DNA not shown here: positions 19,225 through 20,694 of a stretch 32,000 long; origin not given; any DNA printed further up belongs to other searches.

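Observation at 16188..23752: Sigma-54/YgeV-like-controlled operon dpaL-M24 hydrolase-BCCT-ygeY-ridA: a remodelled ygeXY module that looks like an uncharacterised import-and-degrade route ending at 2,3-diaminopropionate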

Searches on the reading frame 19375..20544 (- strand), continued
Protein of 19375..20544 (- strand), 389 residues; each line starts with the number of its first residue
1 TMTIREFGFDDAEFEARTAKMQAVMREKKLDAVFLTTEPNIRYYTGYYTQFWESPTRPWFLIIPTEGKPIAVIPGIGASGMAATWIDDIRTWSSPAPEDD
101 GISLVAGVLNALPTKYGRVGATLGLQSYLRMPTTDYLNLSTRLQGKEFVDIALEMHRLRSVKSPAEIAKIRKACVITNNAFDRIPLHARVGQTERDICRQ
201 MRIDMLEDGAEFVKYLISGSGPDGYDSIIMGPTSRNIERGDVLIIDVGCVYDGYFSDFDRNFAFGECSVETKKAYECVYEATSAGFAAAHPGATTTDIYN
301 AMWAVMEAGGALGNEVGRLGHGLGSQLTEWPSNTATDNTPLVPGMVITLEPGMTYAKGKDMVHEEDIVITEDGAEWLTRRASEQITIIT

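Call 30: search_protein_families(library=ncbifam, proteins=[L020:8754-9977:+, L013:7289-8437:-, L055:7312-8490:-, L057:7336-8499:-, L013:12901-14064:+, L055:12810-13961:+, L055:14014-15141:+, L057:11245-12084:+, L001:12842-13612:+, L056:8969-9658:-], max_evalue=1e-10)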
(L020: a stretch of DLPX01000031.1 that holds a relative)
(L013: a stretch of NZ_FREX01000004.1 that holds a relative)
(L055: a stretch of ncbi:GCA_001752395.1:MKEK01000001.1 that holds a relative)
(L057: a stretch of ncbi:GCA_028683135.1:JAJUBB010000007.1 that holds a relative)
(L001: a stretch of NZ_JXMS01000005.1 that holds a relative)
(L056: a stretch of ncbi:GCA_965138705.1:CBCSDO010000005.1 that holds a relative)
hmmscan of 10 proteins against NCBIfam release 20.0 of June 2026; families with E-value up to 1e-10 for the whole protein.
L020:8754-9977:+ (407 aa): 18 families
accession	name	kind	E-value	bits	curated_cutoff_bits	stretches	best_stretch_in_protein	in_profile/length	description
NF006058.0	PRK08206.1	equivalog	2.2e-147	490.8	276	1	24-405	17-400/402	diaminopropionate ammonia-lyase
TIGR03528.1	2_3_DAP_am_ly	equivalog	6.2e-101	337.8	532.25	1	31-398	21-393/396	diaminopropionate ammonia-lyase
TIGR01747.1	diampropi_NH3ly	subfamily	1.4e-91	307.1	274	1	43-398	14-374/376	diaminopropionate ammonia-lyase family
NF004771.0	PRK06110.1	equivalog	1.8e-18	66.8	317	1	124-359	69-286/323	threonine dehydratase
NF005680.0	PRK07476.1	equivalog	1.1e-17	64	413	1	120-293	66-227/326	hydroxyectoine utilization dehydratase EutB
NF002823.0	PRK02991.1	equivalog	1.5e-17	63.6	246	1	70-391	104-429/444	D-serine ammonia-lyase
NF006390.0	PRK08639.1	equivalog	3.2e-17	62.6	421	1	119-334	67-273/418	threonine ammonia-lyase IlvA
NF006094.0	PRK08246.1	subfamily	3.5e-17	62.8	331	1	120-331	63-258/310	serine/threonine dehydratase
NF005292.0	PRK06815.1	equivalog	1.3e-16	60.5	371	1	121-292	65-224/320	threonine/serine dehydratase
TIGR02079.1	THD1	equivalog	2.6e-16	59.4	440.55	1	119-336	58-268/410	threonine ammonia-lyase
TIGR01127.1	ilvA_1Cterm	equivalog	3.5e-16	59.2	378.75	1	123-359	46-265/380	threonine ammonia-lyase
TIGR01124.1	ilvA_2Cterm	equivalog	1.5e-15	56.8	411.3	1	123-288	63-217/499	threonine ammonia-lyase, biosynthetic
NF005147.0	PRK06608.1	equivalog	1.6e-15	56.8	380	1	126-314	74-249/339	serine/threonine dehydratase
NF004996.0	PRK06381.1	equivalog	5.7e-15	55.1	266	1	127-289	65-224/319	threonine synthase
NF006674.0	PRK09224.1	subfamily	7.5e-15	54.6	577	1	119-290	67-227/508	threonine ammonia-lyase IlvA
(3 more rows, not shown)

L013:7289-8437:- (382 aa): 20 families
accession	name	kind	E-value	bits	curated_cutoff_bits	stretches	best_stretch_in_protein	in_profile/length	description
TIGR03528.1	2_3_DAP_am_ly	equivalog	5.4e-172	571.8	532.25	1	2-378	16-396/396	diaminopropionate ammonia-lyase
NF006058.0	PRK08206.1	equivalog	5.5e-165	548.7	276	1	3-379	20-397/402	diaminopropionate ammonia-lyase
TIGR01747.1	diampropi_NH3ly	subfamily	7.1e-165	548.4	274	1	6-377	1-376/376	diaminopropionate ammonia-lyase family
TIGR01127.1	ilvA_1Cterm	equivalog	4.9e-23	81.7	378.75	1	98-310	51-246/380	threonine ammonia-lyase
NF006390.0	PRK08639.1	equivalog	1.1e-22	80.7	421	1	90-333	68-294/418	threonine ammonia-lyase IlvA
NF004771.0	PRK06110.1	equivalog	1.8e-19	70.1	317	1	24-310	18-267/323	threonine dehydratase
NF006094.0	PRK08246.1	subfamily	2.2e-18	66.7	331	1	95-265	68-221/310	serine/threonine dehydratase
TIGR02079.1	THD1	equivalog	5.4e-18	64.9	440.55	1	88-337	58-290/410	threonine ammonia-lyase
NF005292.0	PRK06815.1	equivalog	6e-18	65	371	1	96-310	70-268/320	threonine/serine dehydratase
TIGR01124.1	ilvA_2Cterm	equivalog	2.7e-16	59.3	411.3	1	97-295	67-249/499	threonine ammonia-lyase, biosynthetic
NF006674.0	PRK09224.1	subfamily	6.6e-16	58.1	577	1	99-305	77-268/508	threonine ammonia-lyase IlvA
NF005680.0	PRK07476.1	equivalog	6.1e-14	51.7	413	1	26-308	22-269/326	hydroxyectoine utilization dehydratase EutB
NF004996.0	PRK06381.1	equivalog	4.2e-13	49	266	1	98-219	66-178/319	threonine synthase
NF005454.0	PRK07048.1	equivalog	4.3e-13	49.1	452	1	99-315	77-276/324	threo-3-hydroxy-L-aspartate ammonia-lyase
NF005600.0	PRK07334.1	equivalog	5.6e-13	48.2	496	1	93-296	74-258/408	threonine ammonia-lyase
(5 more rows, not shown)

L055:7312-8490:- (392 aa): 18 families
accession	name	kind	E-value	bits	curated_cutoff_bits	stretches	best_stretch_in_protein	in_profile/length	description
TIGR03528.1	2_3_DAP_am_ly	equivalog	8.7e-171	567.8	532.25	1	4-387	6-396/396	diaminopropionate ammonia-lyase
NF006058.0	PRK08206.1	equivalog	9.9e-169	561.1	276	1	3-389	9-398/402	diaminopropionate ammonia-lyase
TIGR01747.1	diampropi_NH3ly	subfamily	1.7e-166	553.7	274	1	17-386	1-376/376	diaminopropionate ammonia-lyase family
TIGR01127.1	ilvA_1Cterm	equivalog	7e-25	87.8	378.75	1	110-358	52-281/380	threonine ammonia-lyase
NF004771.0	PRK06110.1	equivalog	1.3e-23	83.6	317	1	36-319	19-267/323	threonine dehydratase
NF005292.0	PRK06815.1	equivalog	4.2e-21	75.3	371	1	109-355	72-300/320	threonine/serine dehydratase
NF006390.0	PRK08639.1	equivalog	5.7e-21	75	421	1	108-354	75-306/418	threonine ammonia-lyase IlvA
TIGR01124.1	ilvA_2Cterm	equivalog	2e-20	72.9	411.3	1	109-274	68-220/499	threonine ammonia-lyase, biosynthetic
NF006094.0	PRK08246.1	subfamily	2.4e-19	69.9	331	1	105-310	67-254/310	serine/threonine dehydratase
NF006674.0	PRK09224.1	subfamily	4e-19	68.7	577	1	109-313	76-267/508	threonine ammonia-lyase IlvA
TIGR02079.1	THD1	equivalog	8.6e-18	64.3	440.55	1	108-355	66-299/410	threonine ammonia-lyase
NF009130.0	PRK12483.1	subfamily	2.9e-14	52.5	801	1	109-273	88-239/521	threonine ammonia-lyase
NF005454.0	PRK07048.1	equivalog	1e-13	51.1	452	1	110-322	77-274/324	threo-3-hydroxy-L-aspartate ammonia-lyase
NF004996.0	PRK06381.1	equivalog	9.4e-13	47.8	266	1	111-235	68-183/319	threonine synthase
NF006389.0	PRK08638.1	equivalog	5.5e-12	45.3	453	1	110-339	79-289/333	bifunctional threonine ammonia-lyase/L-serine ammonia-lyase TdcB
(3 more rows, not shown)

L057:7336-8499:- (387 aa): 21 families
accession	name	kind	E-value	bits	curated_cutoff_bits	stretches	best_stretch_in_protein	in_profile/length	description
NF006058.0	PRK08206.1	equivalog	1.6e-170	566.9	276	1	3-386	9-399/402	diaminopropionate ammonia-lyase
TIGR03528.1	2_3_DAP_am_ly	equivalog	2.8e-169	562.8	532.25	1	6-382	8-395/396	diaminopropionate ammonia-lyase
TIGR01747.1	diampropi_NH3ly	subfamily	2.7e-160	533.3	274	1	18-382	2-376/376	diaminopropionate ammonia-lyase family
NF006390.0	PRK08639.1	equivalog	2.1e-24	86.3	421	1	104-312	71-273/418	threonine ammonia-lyase IlvA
TIGR01127.1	ilvA_1Cterm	equivalog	5.4e-24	84.9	378.75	1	110-315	52-246/380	threonine ammonia-lyase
NF006094.0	PRK08246.1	subfamily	4.2e-22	78.9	331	1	110-307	72-255/310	serine/threonine dehydratase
TIGR01124.1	ilvA_2Cterm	equivalog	8.2e-21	74.1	411.3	1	39-270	18-220/499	threonine ammonia-lyase, biosynthetic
TIGR02079.1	THD1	equivalog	2.3e-19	69.5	440.55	1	102-312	60-265/410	threonine ammonia-lyase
NF004771.0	PRK06110.1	equivalog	2.9e-19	69.4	317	1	34-315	17-267/323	threonine dehydratase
NF006674.0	PRK09224.1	subfamily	4.9e-19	68.4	577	1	109-294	76-251/508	threonine ammonia-lyase IlvA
NF005292.0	PRK06815.1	equivalog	4.5e-17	62.1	371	1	110-314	73-267/320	threonine/serine dehydratase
NF009130.0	PRK12483.1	subfamily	4e-15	55.4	801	1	110-269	89-239/521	threonine ammonia-lyase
NF004996.0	PRK06381.1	equivalog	1.1e-14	54.2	266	1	110-231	67-183/319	threonine synthase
NF005454.0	PRK07048.1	equivalog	1.4e-14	54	452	1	111-319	78-275/324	threo-3-hydroxy-L-aspartate ammonia-lyase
NF005680.0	PRK07476.1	equivalog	1.6e-14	53.6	413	1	31-315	15-271/326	hydroxyectoine utilization dehydratase EutB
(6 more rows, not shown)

L013:12901-14064:+ (387 aa): 4 families
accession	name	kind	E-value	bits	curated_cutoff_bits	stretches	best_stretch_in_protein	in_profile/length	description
TIGR01891.1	amidohydrolases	subfamily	2.5e-102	342.8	153.75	1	9-371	2-366/366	amidohydrolase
NF038260.1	ectoine_DoeB_2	equivalog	2e-96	323.1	550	1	6-378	6-375/378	N(2)-acetyl-L-2,4-diaminobutanoate deacetylase DoeB2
NF040868.1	carboxypep_CpsA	equivalog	2.6e-92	309.6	500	1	2-373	9-380/391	carboxypeptidase CpsA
TIGR01246.1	dapE_proteo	equivalog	3.5e-12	46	361.8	1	25-295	18-295/370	succinyl-diaminopimelate desuccinylase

L055:12810-13961:+ (383 aa): 3 families
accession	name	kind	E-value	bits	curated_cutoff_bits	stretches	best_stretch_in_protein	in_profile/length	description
TIGR01891.1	amidohydrolases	subfamily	1.6e-99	333.5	153.75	1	8-368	2-365/366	amidohydrolase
NF038260.1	ectoine_DoeB_2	equivalog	2.3e-95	319.7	550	1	6-376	7-375/378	N(2)-acetyl-L-2,4-diaminobutanoate deacetylase DoeB2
NF040868.1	carboxypep_CpsA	equivalog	2.6e-92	309.6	500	1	2-348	10-356/391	carboxypeptidase CpsA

L055:14014-15141:+ (375 aa): 0 families

L057:11245-12084:+ (279 aa): 2 families
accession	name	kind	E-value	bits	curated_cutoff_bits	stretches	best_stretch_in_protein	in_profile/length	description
TIGR02990.1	ectoine_eutA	equivalog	8.7e-51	172.7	318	1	24-256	7-239/239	ectoine utilization protein EutA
NF052327.1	arylmal_decarb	equivalog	1.2e-27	97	225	1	53-254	27-230/231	arylmalonate decarboxylase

L001:12842-13612:+ (256 aa): 2 families
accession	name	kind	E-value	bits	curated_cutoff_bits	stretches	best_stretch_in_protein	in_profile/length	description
TIGR02990.1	ectoine_eutA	equivalog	1.2e-52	178.8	318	1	21-254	4-237/239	ectoine utilization protein EutA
NF052327.1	arylmal_decarb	equivalog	1.2e-24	87.3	225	1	56-254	30-230/231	arylmalonate decarboxylase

L056:8969-9658:- (229 aa): 0 families

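Call 35: search_protein_families(library=ncbifam, proteins=[L011:3256-4716:+, L011:8719-9957:+, L020:5940-7199:+, L020:8014-8724:+, L010:8633-9805:-, L011:1967-3259:+, L007:925-2037:+, L057:13234-14385:+, L057:12216-13178:+, L017:9024-9872:+], max_evalue=1e-8)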
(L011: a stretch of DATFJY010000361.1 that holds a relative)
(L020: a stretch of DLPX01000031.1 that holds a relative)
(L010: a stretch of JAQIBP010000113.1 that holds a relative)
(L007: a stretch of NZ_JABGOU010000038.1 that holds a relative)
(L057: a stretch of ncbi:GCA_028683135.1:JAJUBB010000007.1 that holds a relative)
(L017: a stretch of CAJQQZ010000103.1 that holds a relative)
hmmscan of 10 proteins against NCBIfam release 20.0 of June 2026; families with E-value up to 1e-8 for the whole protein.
L011:3256-4716:+ (486 aa): 5 families
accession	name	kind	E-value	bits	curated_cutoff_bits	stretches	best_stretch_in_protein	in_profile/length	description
TIGR01139.1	cysK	equivalog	1.1e-23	83.9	350.95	1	126-389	56-294/298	cysteine synthase A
TIGR01136.1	cysKM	subfamily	4.1e-22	78.9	344.15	1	130-389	59-295/299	cysteine synthase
TIGR01137.1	cysta_beta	equivalog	2.2e-18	66.2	510.25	1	122-391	57-309/457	cystathionine beta-synthase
NF007989.0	PRK10717.1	equivalog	2.7e-18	66.1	387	1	130-391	67-316/334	cysteine synthase A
NF008735.0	PRK11761.1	equivalog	1.6e-09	37.4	413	1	102-265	38-193/296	cysteine synthase CysM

L011:8719-9957:+ (412 aa): 3 families
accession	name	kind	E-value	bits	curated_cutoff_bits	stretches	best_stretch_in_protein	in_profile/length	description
NF000586.1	PRK00011.1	subfamily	1.5e-188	626.6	335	1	11-411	3-404/404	serine hydroxymethyltransferase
NF010094.0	PRK13580.1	equivalog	1.2e-139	466.2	735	2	112-396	170-456/496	glycine hydroxymethyltransferase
TIGR04506.1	F_threo_transal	equivalog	5.3e-30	104.7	650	1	11-397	5-394/609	fluorothreonine transaldolase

L020:5940-7199:+ (419 aa): 9 families
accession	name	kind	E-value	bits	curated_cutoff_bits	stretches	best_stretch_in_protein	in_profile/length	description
NF001933.0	PRK00711.1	subfamily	3.8e-129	431.4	383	1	1-414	1-414/429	D-amino acid dehydrogenase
NF009074.0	PRK12409.1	equivalog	1.1e-69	235.5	494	1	2-401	3-405/410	D-amino acid dehydrogenase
TIGR02352.1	thiamin_ThiO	equivalog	2.3e-38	132.2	250.8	1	110-401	59-349/351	glycine oxidase ThiO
NF040813.1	pro_dh_Thprot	equivalog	1.7e-18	66.9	600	1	241-405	207-354/362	D-proline dehydrogenase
NF002480.1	PRK01747.1-1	equivalog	1.4e-16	60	540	0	2-124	250-369/645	bifunctional tRNA (5-methylaminomethyl-2-thiouridine)(34)-methyltransferase MnmC2/FAD-dependent 5-carboxymethylaminomethyl-2-thiouridine(34)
TIGR03197.1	MnmC_Cterm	equivalog_domain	6.2e-16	58.5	174.2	0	3-122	2-119/400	FAD-dependent 5-carboxymethylaminomethyl-2-thiouridine(34) oxidoreductase MnmC1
TIGR01373.1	soxB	subfamily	1.4e-15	57.1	529.45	1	115-403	94-386/407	sarcosine oxidase subunit beta family protein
TIGR03364.1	HpnW_proposed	hypoth_equivalog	4.8e-13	48.9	285.1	0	2-47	2-46/365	TIGR03364 family FAD-dependent oxidoreductase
NF008726.1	PRK11728.1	equivalog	3.8e-11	42.5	299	0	108-275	61-222/389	L-2-hydroxyglutarate oxidase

L020:8014-8724:+ (236 aa): 9 families
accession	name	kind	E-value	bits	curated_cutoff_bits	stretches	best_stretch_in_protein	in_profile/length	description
NF005072.0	PRK06490.1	equivalog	2.1e-55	187.4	339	1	2-233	13-242/251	glutamine amidotransferase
NF005458.0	PRK07053.1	equivalog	1.9e-34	119.1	250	1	4-224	4-225/234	glutamine amidotransferase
NF006562.0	PRK09065.1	equivalog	7.6e-30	104.2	205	1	29-209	39-221/242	glutamine amidotransferase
NF005743.0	PRK07567.1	equivalog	2.4e-15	56.5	264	1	46-214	50-224/245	glutamine amidotransferase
NF006098.0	PRK08250.1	equivalog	2.4e-13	50.2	301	1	21-185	19-189/239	glutamine amidotransferase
NF001975.0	PRK00758.1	equivalog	2.6e-13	50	198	1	44-178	40-165/185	GMP synthase subunit A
TIGR00888.1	guaA_Nterm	equivalog_domain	4e-13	49.2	172.15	1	46-179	40-168/188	glutamine-hydrolyzing GMP synthase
NF004212.0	PRK05665.1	equivalog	5.8e-11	42.6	309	1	41-178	51-188/241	amidotransferase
NF000848.1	PRK00074.1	equivalog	1.7e-10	40.1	400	1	46-179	40-171/512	glutamine-hydrolyzing GMP synthase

L010:8633-9805:- (390 aa): 9 families
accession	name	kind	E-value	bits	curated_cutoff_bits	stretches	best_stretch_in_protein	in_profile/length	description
TIGR02352.1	thiamin_ThiO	equivalog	6.3e-30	104.4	250.8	1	8-364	1-350/351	glycine oxidase ThiO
TIGR01373.1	soxB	subfamily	6.2e-25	87.9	529.45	1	4-365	29-386/407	sarcosine oxidase subunit beta family protein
NF008425.0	PRK11259.1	equivalog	1.1e-22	80.5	257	1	4-237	3-224/377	N-methyl-L-tryptophan oxidase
TIGR01377.1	soxA_mon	subfamily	1.4e-21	76.7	479.65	1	6-377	1-374/381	amino oxidase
NF001933.0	PRK00711.1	subfamily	2.6e-20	72.8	383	1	60-378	105-416/429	D-amino acid dehydrogenase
NF033460.1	glycerol3P_ox_II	equivalog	2.8e-10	39.9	460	0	5-44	1-38/361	type 2 glycerol-3-phosphate oxidase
TIGR03197.1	MnmC_Cterm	equivalog_domain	1.6e-09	37.3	174.2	0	7-278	1-262/400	FAD-dependent 5-carboxymethylaminomethyl-2-thiouridine(34) oxidoreductase MnmC1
TIGR03377.1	glycerol3P_GlpA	equivalog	3.6e-09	35.7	552.8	0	7-314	1-302/530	anaerobic glycerol-3-phosphate dehydrogenase subunit GlpA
NF008726.1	PRK11728.1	equivalog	6.2e-09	35.2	299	0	6-229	1-216/389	L-2-hydroxyglutarate oxidase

L011:1967-3259:+ (430 aa): 37 families (the best 25 are shown)
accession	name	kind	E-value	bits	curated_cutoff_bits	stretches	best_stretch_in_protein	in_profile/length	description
TIGR03526.1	selenium_YgeY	hypoth_equivalog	8.9e-180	597.7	321.5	1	29-422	1-394/395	YgeY family selenium metabolism-linked hydrolase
NF009555.0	PRK13004.1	equivalog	2.8e-172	573.1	321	1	28-424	2-398/399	YgeY family selenium metabolism-linked hydrolase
TIGR01910.1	DapE-ArgE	subfamily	6.6e-53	180.2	217.6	1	45-409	2-369/373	ArgE/DapE family deacylase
NF006399.0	PRK08651.1-2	equivalog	4.5e-37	128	381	1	43-245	6-215/405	succinyl-diaminopimelate desuccinylase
NF006365.0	PRK08588.1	subfamily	1.2e-34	120.3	289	1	45-266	11-237/383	succinyl-diaminopimelate desuccinylase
TIGR01892.1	AcOrn-deacetyl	equivalog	1.8e-33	116.1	297.7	1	47-414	3-361/365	acetylornithine deacetylase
NF006400.0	PRK08651.1-3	equivalog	2.7e-33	115.4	374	1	86-417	74-402/410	succinyl-diaminopimelate desuccinylase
NF005373.0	PRK06915.1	equivalog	2.6e-32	112.3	428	1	91-416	90-412/422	peptidase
NF005710.0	PRK07522.1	subfamily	1e-31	110.5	412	1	39-414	6-381/391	acetylornithine deacetylase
TIGR01900.1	dapE-gram_pos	equivalog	1.5e-29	103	304.2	1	45-414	7-346/351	succinyl-diaminopimelate desuccinylase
NF009557.0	PRK13009.1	equivalog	5.6e-29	101.4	284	1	43-416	5-369/377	succinyl-diaminopimelate desuccinylase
NF003367.0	PRK04443.1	equivalog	9e-28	97.6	363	1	43-411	9-335/349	[LysW]-lysine hydrolase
NF003474.0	PRK05111.1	equivalog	5.6e-27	94.6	460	1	61-410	33-369/383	acetylornithine deacetylase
NF005306.0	PRK06837.1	subfamily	3.4e-26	92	376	1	91-412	94-412/427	ArgE/DapE family deacylase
NF006370.0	PRK08596.1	equivalog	1.1e-25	90.1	412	1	92-410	78-408/425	acetylornithine deacetylase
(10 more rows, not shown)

L007:925-2037:+ (371 aa): 40 families (the best 25 are shown)
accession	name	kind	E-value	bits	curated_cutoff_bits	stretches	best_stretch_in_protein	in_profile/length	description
NF009555.0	PRK13004.1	equivalog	2.9e-119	398.5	321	1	2-371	18-391/399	YgeY family selenium metabolism-linked hydrolase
TIGR03526.1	selenium_YgeY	hypoth_equivalog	1.6e-102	343.3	321.5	1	3-370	17-388/395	YgeY family selenium metabolism-linked hydrolase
TIGR01910.1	DapE-ArgE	subfamily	4.7e-61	207.1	217.6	1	3-365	2-371/373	ArgE/DapE family deacylase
NF006399.0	PRK08651.1-2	equivalog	1.2e-42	146.3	381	1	3-367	8-396/405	succinyl-diaminopimelate desuccinylase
NF006400.0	PRK08651.1-3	equivalog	2.3e-41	141.9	374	1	45-370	75-401/410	succinyl-diaminopimelate desuccinylase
NF006365.0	PRK08588.1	subfamily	2.4e-38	132.5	289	1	5-370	13-375/383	succinyl-diaminopimelate desuccinylase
NF005710.0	PRK07522.1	subfamily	2.5e-37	129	412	1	5-367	14-380/391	acetylornithine deacetylase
NF009557.0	PRK13009.1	equivalog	2.1e-36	125.9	284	1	2-370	6-369/377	succinyl-diaminopimelate desuccinylase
NF009558.0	PRK13013.1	equivalog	1.1e-35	123.1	428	1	44-203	75-238/429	acetylornithine deacetylase/succinyl-diaminopimelate desuccinylase family protein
TIGR01900.1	dapE-gram_pos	equivalog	3.1e-34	118.4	304.2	1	4-367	8-345/351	succinyl-diaminopimelate desuccinylase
TIGR01892.1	AcOrn-deacetyl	equivalog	4.5e-34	118.1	297.7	1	6-366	4-359/365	acetylornithine deacetylase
NF003367.0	PRK04443.1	equivalog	2.7e-32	112.5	363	1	4-366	12-336/349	[LysW]-lysine hydrolase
NF005373.0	PRK06915.1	equivalog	2.7e-32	112.3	428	1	39-367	77-409/422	peptidase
NF003474.0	PRK05111.1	equivalog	3.3e-31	108.5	460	1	18-366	32-371/383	acetylornithine deacetylase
TIGR01246.1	dapE_proteo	equivalog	2e-29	102.8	361.8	1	3-270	3-281/370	succinyl-diaminopimelate desuccinylase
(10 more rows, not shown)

L057:13234-14385:+ (383 aa): 4 families
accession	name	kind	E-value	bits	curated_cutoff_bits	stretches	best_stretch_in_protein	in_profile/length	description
TIGR01891.1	amidohydrolases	subfamily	2.4e-99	332.9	153.75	1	8-368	2-365/366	amidohydrolase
NF038260.1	ectoine_DoeB_2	equivalog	1.6e-96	323.5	550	1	7-376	8-375/378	N(2)-acetyl-L-2,4-diaminobutanoate deacetylase DoeB2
NF040868.1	carboxypep_CpsA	equivalog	5e-89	298.8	500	1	3-347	11-355/391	carboxypeptidase CpsA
TIGR01246.1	dapE_proteo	equivalog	6.9e-10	38.5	361.8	1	178-309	179-307/370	succinyl-diaminopimelate desuccinylase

L057:12216-13178:+ (320 aa): 1 family
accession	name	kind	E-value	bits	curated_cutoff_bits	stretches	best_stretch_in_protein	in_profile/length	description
TIGR00950.1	2A78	equivalog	9.2e-20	71.2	230.2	1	18-297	1-263/264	carboxylate/amino acid/amine transporter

L017:9024-9872:+ (282 aa): 9 families
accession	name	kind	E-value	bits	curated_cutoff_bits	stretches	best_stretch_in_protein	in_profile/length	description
NF043013.1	DeGluthAmidYersProt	equivalog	8.2e-61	205.6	500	1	2-269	1-269/278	deaminated glutathione amidase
NF033621.1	de_GSH_amidase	exception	1.2e-40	139.5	355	1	7-274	2-258/260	deaminated glutathione amidase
NF007757.0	PRK10438.1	equivalog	5.6e-29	101.1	249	1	2-273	1-255/256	amidohydrolase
TIGR03381.1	agmatine_aguB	equivalog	1.2e-27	97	410.25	1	7-269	3-272/279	N-carbamoylputrescine amidase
NF040852.1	nitrile_Arch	equivalog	2.8e-21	75.8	500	1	16-259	13-244/262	nitrilase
TIGR00546.1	lnt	equivalog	1.3e-14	54.2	132.9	0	11-119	166-273/395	apolipoprotein N-acyltransferase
NF010588.0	PRK13981.1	equivalog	2.7e-13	49.2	479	1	2-241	2-234/546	NAD+ synthase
NF009803.0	PRK13287.1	equivalog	4.7e-13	48.6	406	1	14-261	28-268/333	formamidase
NF009802.0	PRK13286.1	equivalog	3.7e-10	39.3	427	1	36-263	51-271/345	aliphatic amidase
